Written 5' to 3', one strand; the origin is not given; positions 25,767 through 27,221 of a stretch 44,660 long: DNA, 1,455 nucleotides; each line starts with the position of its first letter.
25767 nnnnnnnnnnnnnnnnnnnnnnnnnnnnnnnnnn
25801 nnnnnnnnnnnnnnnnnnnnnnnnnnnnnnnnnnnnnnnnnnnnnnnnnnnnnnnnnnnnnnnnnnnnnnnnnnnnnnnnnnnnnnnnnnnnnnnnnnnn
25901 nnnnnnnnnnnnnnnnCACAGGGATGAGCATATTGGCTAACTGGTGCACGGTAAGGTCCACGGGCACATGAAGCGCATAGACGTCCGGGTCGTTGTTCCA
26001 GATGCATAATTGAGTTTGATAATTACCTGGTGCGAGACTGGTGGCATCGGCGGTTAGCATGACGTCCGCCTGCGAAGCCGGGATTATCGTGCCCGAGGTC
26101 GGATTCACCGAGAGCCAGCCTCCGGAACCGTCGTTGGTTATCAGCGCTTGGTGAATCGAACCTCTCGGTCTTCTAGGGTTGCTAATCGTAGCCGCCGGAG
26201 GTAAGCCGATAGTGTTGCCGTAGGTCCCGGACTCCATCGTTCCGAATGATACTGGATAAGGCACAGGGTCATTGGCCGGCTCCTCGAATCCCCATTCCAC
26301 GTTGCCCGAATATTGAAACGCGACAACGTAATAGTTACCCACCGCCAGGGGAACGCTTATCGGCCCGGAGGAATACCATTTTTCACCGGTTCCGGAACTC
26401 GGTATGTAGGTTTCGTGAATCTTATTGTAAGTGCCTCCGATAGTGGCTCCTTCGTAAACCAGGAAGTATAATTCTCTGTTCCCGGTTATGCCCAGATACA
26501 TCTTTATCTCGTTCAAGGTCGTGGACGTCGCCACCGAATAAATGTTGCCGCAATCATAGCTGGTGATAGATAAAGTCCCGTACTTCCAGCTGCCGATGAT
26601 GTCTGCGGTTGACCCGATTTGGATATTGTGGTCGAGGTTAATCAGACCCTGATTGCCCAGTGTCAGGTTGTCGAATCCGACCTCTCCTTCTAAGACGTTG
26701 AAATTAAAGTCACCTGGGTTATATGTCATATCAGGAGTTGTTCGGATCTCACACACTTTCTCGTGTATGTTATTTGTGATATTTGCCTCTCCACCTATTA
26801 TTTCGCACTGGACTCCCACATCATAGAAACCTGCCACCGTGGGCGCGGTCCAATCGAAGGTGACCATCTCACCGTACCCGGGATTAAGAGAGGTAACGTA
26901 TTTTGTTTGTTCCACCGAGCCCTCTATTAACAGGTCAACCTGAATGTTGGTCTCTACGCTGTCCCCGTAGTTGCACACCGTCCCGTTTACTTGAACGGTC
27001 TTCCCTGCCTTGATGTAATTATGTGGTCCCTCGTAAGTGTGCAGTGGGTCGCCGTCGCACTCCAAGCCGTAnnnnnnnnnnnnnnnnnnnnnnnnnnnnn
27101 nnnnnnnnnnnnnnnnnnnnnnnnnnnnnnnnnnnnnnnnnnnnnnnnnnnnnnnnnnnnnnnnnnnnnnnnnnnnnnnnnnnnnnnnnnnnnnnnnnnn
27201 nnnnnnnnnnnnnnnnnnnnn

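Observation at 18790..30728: Five-gene operon of paralogous CxxC-headed surface proteins arranged E-D-C-B-A (two-gene module duplicated around a minimal member)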

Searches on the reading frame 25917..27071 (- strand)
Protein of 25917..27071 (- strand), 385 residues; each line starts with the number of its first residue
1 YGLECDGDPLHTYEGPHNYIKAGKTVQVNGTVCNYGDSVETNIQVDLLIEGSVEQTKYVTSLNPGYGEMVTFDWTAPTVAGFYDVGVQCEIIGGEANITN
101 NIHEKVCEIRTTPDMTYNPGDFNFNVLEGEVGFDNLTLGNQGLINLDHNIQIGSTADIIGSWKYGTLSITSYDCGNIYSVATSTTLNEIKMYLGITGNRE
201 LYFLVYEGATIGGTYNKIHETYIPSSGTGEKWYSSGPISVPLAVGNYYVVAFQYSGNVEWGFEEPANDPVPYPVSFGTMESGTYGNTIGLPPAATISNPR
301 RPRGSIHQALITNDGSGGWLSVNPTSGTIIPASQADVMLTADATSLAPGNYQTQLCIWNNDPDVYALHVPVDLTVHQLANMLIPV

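Call 69: search_protein_families(library=pfam, proteins=[window:25917-27071:-], max_evalue=5)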
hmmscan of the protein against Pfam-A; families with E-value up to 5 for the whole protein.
window:25917-27071:- (385 aa): 3 families
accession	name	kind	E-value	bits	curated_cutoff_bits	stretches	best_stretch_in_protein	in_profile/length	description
PF07705.17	CARDB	-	2.1e-07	31.5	22.7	1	20-88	15-82/101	CARDB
PF19190.6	BACON_2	-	0.00011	22.5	25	1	317-357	41-81/94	Viral BACON domain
PF24507.1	Ig_CFAP65_4th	-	0.021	15.7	27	1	313-362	18-65/76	CFAP65, fourth Ig-like domain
